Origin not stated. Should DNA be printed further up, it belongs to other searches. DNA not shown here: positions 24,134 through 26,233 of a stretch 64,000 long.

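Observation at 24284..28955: Exonuclease(YprB/MrfB-like)-XPB helicase-Bax1/DUF790 nuclease operon adjoining the DarT module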

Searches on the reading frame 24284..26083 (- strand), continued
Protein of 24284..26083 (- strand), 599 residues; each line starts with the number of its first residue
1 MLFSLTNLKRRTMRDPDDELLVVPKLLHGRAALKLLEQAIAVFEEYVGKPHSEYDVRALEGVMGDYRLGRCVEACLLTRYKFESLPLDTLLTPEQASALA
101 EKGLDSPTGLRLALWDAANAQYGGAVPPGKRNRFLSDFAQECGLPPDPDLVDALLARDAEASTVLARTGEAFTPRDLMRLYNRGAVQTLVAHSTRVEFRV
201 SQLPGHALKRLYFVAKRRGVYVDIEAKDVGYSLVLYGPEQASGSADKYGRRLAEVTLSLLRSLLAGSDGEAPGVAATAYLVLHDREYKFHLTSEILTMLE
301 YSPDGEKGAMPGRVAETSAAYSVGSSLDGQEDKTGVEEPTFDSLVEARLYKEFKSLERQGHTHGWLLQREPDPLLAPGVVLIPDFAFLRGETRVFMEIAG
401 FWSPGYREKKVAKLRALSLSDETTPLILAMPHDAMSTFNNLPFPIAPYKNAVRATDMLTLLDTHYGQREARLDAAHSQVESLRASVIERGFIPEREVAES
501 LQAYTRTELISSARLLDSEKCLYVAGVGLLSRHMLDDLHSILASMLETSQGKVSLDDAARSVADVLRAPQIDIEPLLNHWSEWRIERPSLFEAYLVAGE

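Call 74: predict_structure(alignment_id=A2)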
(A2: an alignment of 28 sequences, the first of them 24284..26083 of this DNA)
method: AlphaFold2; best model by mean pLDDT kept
length: 599 residues; sequences in the alignment: 28
mean_pLDDT: 80.3   pTM: 0.59
mean pLDDT of the five models: 80.3, 79.6, 77.4, 76.4, 74.0
residues with pLDDT >= 90: 178; 70-90: 324; 50-70: 55; < 50: 42
segments of 3 or more residues with pLDDT < 50: 1-5, 305-338
pLDDT, mean of each block of 10 residues (from residue 1): 48 60 67 89 92 88 84 89 83 89 87 92 88 94 91 84 87 87 83 84 68 77 81 82 72 84 64 71 75 71 41 29 31 36 81 87 86 83 89 87 78 88 83 83 89 90 84 84 93 90 81 89 92 94 93 93 90 89 89 86
secondary structure, 60 per line:
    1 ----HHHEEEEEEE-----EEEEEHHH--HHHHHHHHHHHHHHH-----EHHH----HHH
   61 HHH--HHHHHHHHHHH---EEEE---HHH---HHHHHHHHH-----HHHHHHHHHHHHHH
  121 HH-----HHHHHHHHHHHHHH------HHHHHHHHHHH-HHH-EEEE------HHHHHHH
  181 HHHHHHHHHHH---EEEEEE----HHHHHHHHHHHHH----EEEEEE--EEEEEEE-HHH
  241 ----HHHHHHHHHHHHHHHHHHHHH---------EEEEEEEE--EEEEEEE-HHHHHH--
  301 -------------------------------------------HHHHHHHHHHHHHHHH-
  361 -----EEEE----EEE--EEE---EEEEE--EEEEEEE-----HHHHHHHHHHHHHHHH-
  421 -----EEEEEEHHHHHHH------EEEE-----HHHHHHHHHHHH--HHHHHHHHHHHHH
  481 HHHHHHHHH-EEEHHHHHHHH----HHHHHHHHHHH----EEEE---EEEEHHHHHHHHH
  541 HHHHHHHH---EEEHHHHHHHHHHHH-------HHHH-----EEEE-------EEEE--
elements in order: E8-14 E20-24 H30-44 H58-63 H66-76 E80-83 H93-101 H107-122 H128-141 H148-158 E164-167 H174-191 E195-200 H205-217 E222-227 E230-236 H245-265 E275-282 E285-291 H293-298 H344-359 E366-369 E374-376 E379-381 E385-389 E392-398 H404-419 E426-431 H432-438 E445-448 H454-465 H468-489 E491-493 H494-501 H506-516 E521-524 E528-531 H532-548 E552-554 H555-566 H574-577 E583-586 E594-597

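Call 78: search_protein_representatives(alignment_id=A2)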
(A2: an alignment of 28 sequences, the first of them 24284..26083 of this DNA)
Query: 28 sequences, 599 profile positions. Proteins with E-value up to 0.001 (for the whole library): 1402; up to 1e-10: 720; up to 1e-30: 200. The best 150 are listed.
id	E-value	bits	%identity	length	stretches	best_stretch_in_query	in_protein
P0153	1.9e-292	987.7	-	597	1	1-597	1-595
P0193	9.4e-193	658.5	-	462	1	134-597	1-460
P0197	6.7e-183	626.0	-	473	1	1-421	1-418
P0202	1.3e-119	417.0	-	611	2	333-596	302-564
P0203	1.2e-110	387.3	-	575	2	335-598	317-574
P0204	6.9e-110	384.8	-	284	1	345-566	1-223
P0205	8.0e-98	345.0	-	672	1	1-597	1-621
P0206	1.5e-97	344.1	-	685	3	337-597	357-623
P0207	6.7e-97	341.9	-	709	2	231-598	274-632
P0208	1.8e-96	340.5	-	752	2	232-597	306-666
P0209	7.3e-96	338.5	-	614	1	1-595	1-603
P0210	5.6e-94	332.3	-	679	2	3-304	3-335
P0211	1.8e-93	330.6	-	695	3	334-595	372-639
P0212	3.3e-93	329.7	-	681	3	334-594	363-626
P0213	8.2e-93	328.4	-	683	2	276-597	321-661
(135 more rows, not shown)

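Call 79: fold_search(model_id=the predicted structure, library=pdb)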
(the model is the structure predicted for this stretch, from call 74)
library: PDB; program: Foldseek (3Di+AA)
matches with E <= 10: 1025; with E <= 0.001: 8
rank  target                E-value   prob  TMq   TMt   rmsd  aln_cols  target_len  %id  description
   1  6p4o_F                6.1e-21  1.00  0.45  0.53  19.1       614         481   18  Complex of XPB helicase with Bax1 endonuclease from Sulfurisphaera tokodaii at 3.15 Angstroms resolution (released 2020-06-03)
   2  6p4o_B                2.9e-20  1.00  0.43  0.52  19.4       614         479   18  Complex of XPB helicase with Bax1 endonuclease from Sulfurisphaera tokodaii at 3.15 Angstroms resolution (released 2020-06-03)
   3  6p4w_B                5.5e-20  1.00  0.43  0.63   7.6       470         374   21  XPB helicase in a complex with truncated Bax1 from Sulfurisphaera tokodaii at 2.96 Angstrom resolution (released 2020-06-03)
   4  6p4o_D                1.0e-19  1.00  0.44  0.53  13.2       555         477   20  Complex of XPB helicase with Bax1 endonuclease from Sulfurisphaera tokodaii at 3.15 Angstroms resolution (released 2020-06-03)
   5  6p4w_D                3.3e-19  1.00  0.43  0.63   7.7       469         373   21  XPB helicase in a complex with truncated Bax1 from Sulfurisphaera tokodaii at 2.96 Angstrom resolution (released 2020-06-03)
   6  8gy8_A                5.2e-19  1.00  0.45  0.67   6.6       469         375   20  The structure of Bax1 from Pyrococcus furiosus (released 2023-09-27)
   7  6p4f_B                9.4e-18  1.00  0.46  0.68   6.6       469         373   21  Crystal structure of the XPB-Bax1-forked DNA ternary complex (released 2020-06-17)
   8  6p66_B                1.5e-17  1.00  0.39  0.47   8.4       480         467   19  The crystal structure of the XPB complex with Bax1 from Archaeoglobus fulgidus at 3.0 Angstrom resolution (released 2020-06-17)
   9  8fg6_B                4.5e-03  0.85  0.08  0.27  15.3       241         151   10  Design of amyloidogenic peptide traps (released 2024-03-20)
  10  6lbs_B                6.5e-02  0.89  0.12  0.35  10.6       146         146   10  Crystal structure of yeast Stn1 (released 2020-07-15)
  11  8cnh                  6.8e-02  0.35  0.10  0.13  20.1       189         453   13  Crystal structure of human soluble adenylyl cyclase (sAC) in complex with inhibitor TDI-10512 (released 2023-04-26)
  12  5czc_B                8.4e-02  0.20  0.09  0.17  24.8       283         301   12  The structure of VinK (released 2016-02-03)
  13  6lbs_C                1.2e-01  0.84  0.12  0.36  10.7       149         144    9  Crystal structure of yeast Stn1 (released 2020-07-15)
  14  1wsu_A                1.4e-01  0.97  0.15  0.53   6.0       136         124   18  C-terminal domain of elongation factor selB complexed with SECIS RNA (released 2005-01-25)
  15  4p2f                  1.4e-01  0.69  0.11  0.29   9.2       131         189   13  Monomeric form of a single mutant (F363R) of Mycobacterial Adenylyl cyclase Rv1625c (released 2014-09-17)
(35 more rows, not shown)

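Call 83: search_dna_similar(query=window:24284-26083:-, collection=plasmids, mode=protein, max_evalue=0.00001, max_rows=30)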
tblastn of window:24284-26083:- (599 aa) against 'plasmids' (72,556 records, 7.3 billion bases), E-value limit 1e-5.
Records with a match: 7; places in all: 7; records where one place covers at least 80% of the query: 0.
Best place of each record, by identity: <60% 7.
By first word of the organism name: Deinococcus 6; Natrinema 1.
By predicted mobility (MOB-suite, as given by PLSDB): non-mobilizable 6; mobilizable 1.
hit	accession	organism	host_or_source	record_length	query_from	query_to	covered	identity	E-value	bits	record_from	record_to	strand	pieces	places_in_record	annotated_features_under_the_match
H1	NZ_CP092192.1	Deinococcus sp. KNUC1210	Setaria viridis,cell ...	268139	21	421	67%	26.1%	2e-13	81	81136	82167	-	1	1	DUF790 family protein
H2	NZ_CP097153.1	Deinococcus sp. QL22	-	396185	21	415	66%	24.9%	4e-8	64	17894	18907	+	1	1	DUF790 family protein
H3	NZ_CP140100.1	Deinococcus sp. AB2017081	pure culture,soil near an iron factory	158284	170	415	41%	27.9%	7e-12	76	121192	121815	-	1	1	DUF790 family protein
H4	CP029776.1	Deinococcus actinosclerus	mixed culture,wastewater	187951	174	421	41%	24.9%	6e-9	67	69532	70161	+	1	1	hypothetical protein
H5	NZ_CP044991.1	Deinococcus sp. AJ005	single cell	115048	174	406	39%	24.8%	8e-6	57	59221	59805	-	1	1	DUF790 family protein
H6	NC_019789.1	Deinococcus peraridilitoris DSM 19664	-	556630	209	406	33%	25.6%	1e-8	66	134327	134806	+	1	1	DUF790 family protein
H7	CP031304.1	Natrinema thermotolerans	Cell culture,Korean salt-fermented food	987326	332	467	23%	34.0%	8e-9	67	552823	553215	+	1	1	DUF790 family protein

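Call 84: get_annotated_region(hit=H1, flank=7000)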
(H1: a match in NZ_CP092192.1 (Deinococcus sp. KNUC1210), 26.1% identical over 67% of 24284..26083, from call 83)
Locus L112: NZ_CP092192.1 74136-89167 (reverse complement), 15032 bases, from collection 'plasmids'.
description: Deinococcus sp. KNUC1210 plasmid unnamed5, complete sequence
organism: Deinococcus sp. KNUC1210 (NCBI taxid 2917691)
taxonomy: Bacteria; Deinococcota; Deinococci; Deinococcales; Deinococcaceae; Deinococcus; Deinococcus sp. KNUC1210
host: -; source: Setaria viridis,cell culture,rhizospheric soil; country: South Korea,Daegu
typing (MOB-suite, as given by PLSDB): non-mobilizable
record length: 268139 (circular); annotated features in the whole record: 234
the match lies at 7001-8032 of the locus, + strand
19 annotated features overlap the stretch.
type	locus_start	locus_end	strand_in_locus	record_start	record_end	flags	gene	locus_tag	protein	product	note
CDS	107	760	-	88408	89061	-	-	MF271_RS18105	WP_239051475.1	PepSY-associated TM helix domain-containing protein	-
CDS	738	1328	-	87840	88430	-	-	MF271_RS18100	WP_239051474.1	DUF2271 domain-containing protein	-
CDS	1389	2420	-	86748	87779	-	-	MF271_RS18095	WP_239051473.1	FAD:protein FMN transferase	GO:0017013 - protein flavinylation [Evidence IEA]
CDS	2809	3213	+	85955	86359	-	-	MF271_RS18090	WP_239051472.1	hypothetical protein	-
CDS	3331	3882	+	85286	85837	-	-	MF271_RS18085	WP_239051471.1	PaaI family thioesterase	-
CDS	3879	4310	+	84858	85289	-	-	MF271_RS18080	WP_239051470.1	hotdog fold thioesterase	-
CDS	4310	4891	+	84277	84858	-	-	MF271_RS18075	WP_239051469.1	TetR/AcrR family transcriptional regulator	GO:0006355 - regulation of DNA-templated transcription [Evidence IEA]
CDS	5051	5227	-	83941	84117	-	-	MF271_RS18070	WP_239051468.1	hypothetical protein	-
CDS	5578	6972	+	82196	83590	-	-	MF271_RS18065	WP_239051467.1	DEAD/DEAH box helicase family protein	-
CDS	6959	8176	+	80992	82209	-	-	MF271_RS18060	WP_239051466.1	DUF790 family protein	-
CDS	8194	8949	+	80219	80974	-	-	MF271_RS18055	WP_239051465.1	SDR family oxidoreductase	-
CDS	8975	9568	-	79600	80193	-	-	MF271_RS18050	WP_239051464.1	M23 family metallopeptidase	GO:0006508 - proteolysis [Evidence IEA]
CDS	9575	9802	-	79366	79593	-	-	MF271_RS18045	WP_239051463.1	hypothetical protein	-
CDS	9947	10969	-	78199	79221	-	-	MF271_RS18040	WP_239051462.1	glycoside hydrolase family 43 protein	-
CDS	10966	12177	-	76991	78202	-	-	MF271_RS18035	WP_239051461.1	glycoside hydrolase family 2 TIM barrel-domain containing protein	GO:0005975 - carbohydrate metabolic process [Evidence IEA]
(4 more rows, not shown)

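Call 85: get_annotated_region(hit=H6, flank=7000)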
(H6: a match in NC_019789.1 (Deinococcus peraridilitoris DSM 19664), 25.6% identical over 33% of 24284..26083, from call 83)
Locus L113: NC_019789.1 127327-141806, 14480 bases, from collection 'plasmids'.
description: Deinococcus peraridilitoris DSM 19664 plasmid pDEIPE01, complete sequence
organism: Deinococcus peraridilitoris DSM 19664 (NCBI taxid 937777)
taxonomy: Bacteria; Deinococcota; Deinococci; Deinococcales; Deinococcaceae; Deinococcus; Deinococcus peraridilitoris; Deinococcus peraridilitoris DSM 19664
host: -; source: -; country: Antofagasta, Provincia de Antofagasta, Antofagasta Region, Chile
typing (MOB-suite, as given by PLSDB): mobilizable; relaxase MOBP,MOBP
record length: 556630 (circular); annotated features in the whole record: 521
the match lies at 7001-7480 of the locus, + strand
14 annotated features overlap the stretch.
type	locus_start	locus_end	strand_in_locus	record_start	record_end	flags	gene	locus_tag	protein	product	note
CDS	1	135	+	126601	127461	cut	-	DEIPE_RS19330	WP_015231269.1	ABC transporter permease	-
CDS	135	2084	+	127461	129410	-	-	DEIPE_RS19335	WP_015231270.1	M14 family zinc carboxypeptidase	GO:0006508 - proteolysis [Evidence IEA]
CDS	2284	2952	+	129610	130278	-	pxpB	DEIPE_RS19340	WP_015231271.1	5-oxoprolinase subunit PxpB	GO:0005975 - carbohydrate metabolic process [Evidence IEA]; GO:0006807 - nitrogen compound metabolic process [Evidence ...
CDS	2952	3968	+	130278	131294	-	-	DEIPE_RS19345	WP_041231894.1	biotin-dependent carboxyltransferase family protein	-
CDS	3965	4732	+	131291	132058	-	-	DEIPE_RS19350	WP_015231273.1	5-oxoprolinase subunit PxpA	GO:0005975 - carbohydrate metabolic process [Evidence IEA]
CDS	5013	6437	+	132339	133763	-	-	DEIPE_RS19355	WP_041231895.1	DEAD/DEAH box helicase family protein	-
CDS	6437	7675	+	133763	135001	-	-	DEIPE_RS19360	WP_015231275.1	DUF790 family protein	-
CDS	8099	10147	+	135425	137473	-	topA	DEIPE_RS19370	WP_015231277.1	type I DNA topoisomerase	GO:0006260 - DNA replication [Evidence IEA]; GO:0006265 - DNA topological change [Evidence IEA]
CDS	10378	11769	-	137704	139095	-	-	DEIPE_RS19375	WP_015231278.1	serine hydrolase domain-containing protein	-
CDS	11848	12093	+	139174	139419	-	-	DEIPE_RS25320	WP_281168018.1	endonuclease NucS domain-containing protein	-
CDS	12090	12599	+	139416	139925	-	-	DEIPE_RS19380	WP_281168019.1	endonuclease NucS domain-containing protein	-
CDS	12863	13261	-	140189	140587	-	-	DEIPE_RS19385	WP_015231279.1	hypothetical protein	-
CDS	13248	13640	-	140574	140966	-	-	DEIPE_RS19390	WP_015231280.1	nuclear transport factor 2 family protein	-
CDS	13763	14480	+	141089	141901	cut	-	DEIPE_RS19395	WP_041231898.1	helix-turn-helix transcriptional regulator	-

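Call 86: get_annotated_region(hit=H2, flank=7000)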
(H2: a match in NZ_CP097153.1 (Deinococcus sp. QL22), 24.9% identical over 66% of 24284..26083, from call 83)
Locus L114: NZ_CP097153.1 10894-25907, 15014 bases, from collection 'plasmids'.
description: Deinococcus sp. QL22 plasmid unnamed3, complete sequence
organism: Deinococcus sp. QL22 (NCBI taxid 2939437)
taxonomy: Bacteria; Deinococcota; Deinococci; Deinococcales; Deinococcaceae; Deinococcus; Deinococcus sp. QL22
host: -; source: -; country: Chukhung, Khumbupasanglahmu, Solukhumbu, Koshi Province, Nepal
typing (MOB-suite, as given by PLSDB): non-mobilizable
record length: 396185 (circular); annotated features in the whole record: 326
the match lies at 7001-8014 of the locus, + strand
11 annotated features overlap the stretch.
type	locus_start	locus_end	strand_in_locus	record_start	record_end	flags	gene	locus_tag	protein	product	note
CDS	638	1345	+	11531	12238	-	-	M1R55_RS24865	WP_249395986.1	GNAT family N-acetyltransferase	-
CDS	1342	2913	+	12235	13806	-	-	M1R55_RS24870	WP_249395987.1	amidohydrolase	-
CDS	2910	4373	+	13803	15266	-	-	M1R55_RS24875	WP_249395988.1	NAD-dependent succinate-semialdehyde dehydrogenase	-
CDS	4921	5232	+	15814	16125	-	-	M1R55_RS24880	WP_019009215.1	hypothetical protein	-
CDS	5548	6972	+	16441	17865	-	-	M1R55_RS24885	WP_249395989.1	DEAD/DEAH box helicase family protein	-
CDS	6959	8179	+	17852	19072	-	-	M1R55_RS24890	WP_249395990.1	DUF790 family protein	-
CDS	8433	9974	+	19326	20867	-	-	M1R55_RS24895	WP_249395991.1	aldehyde dehydrogenase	-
CDS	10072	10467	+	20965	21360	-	-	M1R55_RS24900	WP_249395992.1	DUF779 domain-containing protein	-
CDS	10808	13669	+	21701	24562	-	cphA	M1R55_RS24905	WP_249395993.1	cyanophycin synthetase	GO:0051235 - maintenance of location [Evidence IEA]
CDS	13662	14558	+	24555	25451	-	-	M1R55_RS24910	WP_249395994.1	isoaspartyl peptidase/L-asparaginase family protein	-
CDS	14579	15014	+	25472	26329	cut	-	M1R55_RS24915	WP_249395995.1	cyanophycinase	GO:0009057 - macromolecule catabolic process [Evidence IEA]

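Call 87: get_annotated_region(hit=H3, flank=7000)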
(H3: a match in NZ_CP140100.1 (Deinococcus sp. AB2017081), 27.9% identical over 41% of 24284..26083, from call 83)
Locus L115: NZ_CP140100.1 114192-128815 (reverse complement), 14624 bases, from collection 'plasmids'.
description: Deinococcus sp. AB2017081 plasmid unnamed2, complete sequence
organism: Deinococcus sp. AB2017081 (NCBI taxid 3093660)
taxonomy: Bacteria; Deinococcota; Deinococci; Deinococcales; Deinococcaceae; Deinococcus; Deinococcus sp. AB2017081
host: -; source: pure culture,soil near an iron factory; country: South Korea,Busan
typing (MOB-suite, as given by PLSDB): non-mobilizable
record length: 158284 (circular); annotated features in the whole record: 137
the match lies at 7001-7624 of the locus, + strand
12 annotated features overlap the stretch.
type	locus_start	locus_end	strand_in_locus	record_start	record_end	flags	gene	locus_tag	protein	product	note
CDS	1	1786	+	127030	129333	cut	-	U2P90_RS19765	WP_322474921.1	ATP-binding protein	-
CDS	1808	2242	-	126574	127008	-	-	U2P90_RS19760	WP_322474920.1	response regulator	-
CDS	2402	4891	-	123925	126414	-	-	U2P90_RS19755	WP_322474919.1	ATP-binding protein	-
CDS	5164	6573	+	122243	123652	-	-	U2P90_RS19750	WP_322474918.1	DEAD/DEAH box helicase family protein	-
CDS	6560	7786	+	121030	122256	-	-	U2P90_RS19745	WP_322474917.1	DUF790 family protein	-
CDS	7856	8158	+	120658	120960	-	yidD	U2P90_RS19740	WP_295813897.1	membrane protein insertion efficiency factor YidD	-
CDS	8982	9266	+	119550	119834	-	-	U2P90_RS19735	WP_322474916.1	hypothetical protein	-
CDS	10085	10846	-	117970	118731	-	-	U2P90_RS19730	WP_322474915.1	hypothetical protein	-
CDS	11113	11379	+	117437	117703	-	-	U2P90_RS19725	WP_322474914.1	hypothetical protein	-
CDS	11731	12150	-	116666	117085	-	-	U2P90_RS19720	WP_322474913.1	response regulator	-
CDS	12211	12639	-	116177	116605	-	-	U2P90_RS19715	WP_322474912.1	response regulator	-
CDS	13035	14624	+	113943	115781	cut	-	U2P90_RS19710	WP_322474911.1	ATP-binding protein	-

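Call 88: get_annotated_region(hit=H4, flank=7000)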
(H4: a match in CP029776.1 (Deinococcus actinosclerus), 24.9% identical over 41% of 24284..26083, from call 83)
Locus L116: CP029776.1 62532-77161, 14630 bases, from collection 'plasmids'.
description: Deinococcus actinosclerus strain SJTR plasmid unnamed2, complete sequence
organism: Deinococcus actinosclerus (NCBI taxid 1768108)
taxonomy: Bacteria; Deinococcota; Deinococci; Deinococcales; Deinococcaceae; Deinococcus; Deinococcus actinosclerus
host: -; source: mixed culture,wastewater; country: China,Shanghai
typing (MOB-suite, as given by PLSDB): non-mobilizable
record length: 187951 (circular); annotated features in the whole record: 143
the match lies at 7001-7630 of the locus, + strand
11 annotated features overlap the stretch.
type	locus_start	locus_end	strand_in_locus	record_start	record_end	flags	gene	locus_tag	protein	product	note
CDS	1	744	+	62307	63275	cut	-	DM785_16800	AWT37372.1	hypothetical protein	-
CDS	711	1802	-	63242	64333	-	-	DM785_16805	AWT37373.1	IS701 family transposase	-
CDS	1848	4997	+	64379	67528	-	-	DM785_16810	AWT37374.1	hypothetical protein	-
CDS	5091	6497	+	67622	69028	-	-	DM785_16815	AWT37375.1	helicase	-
CDS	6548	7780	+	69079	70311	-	-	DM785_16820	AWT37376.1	hypothetical protein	-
CDS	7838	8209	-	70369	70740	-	-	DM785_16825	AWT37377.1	hypothetical protein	-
CDS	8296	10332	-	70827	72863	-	-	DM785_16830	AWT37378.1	hypothetical protein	-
CDS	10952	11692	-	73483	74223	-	-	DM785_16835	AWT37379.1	hypothetical protein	-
CDS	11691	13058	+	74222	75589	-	-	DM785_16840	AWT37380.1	competence protein ComEC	-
CDS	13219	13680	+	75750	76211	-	-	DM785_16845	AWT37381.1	hypothetical protein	-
CDS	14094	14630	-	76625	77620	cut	-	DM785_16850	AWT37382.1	chromosome partitioning protein ParB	-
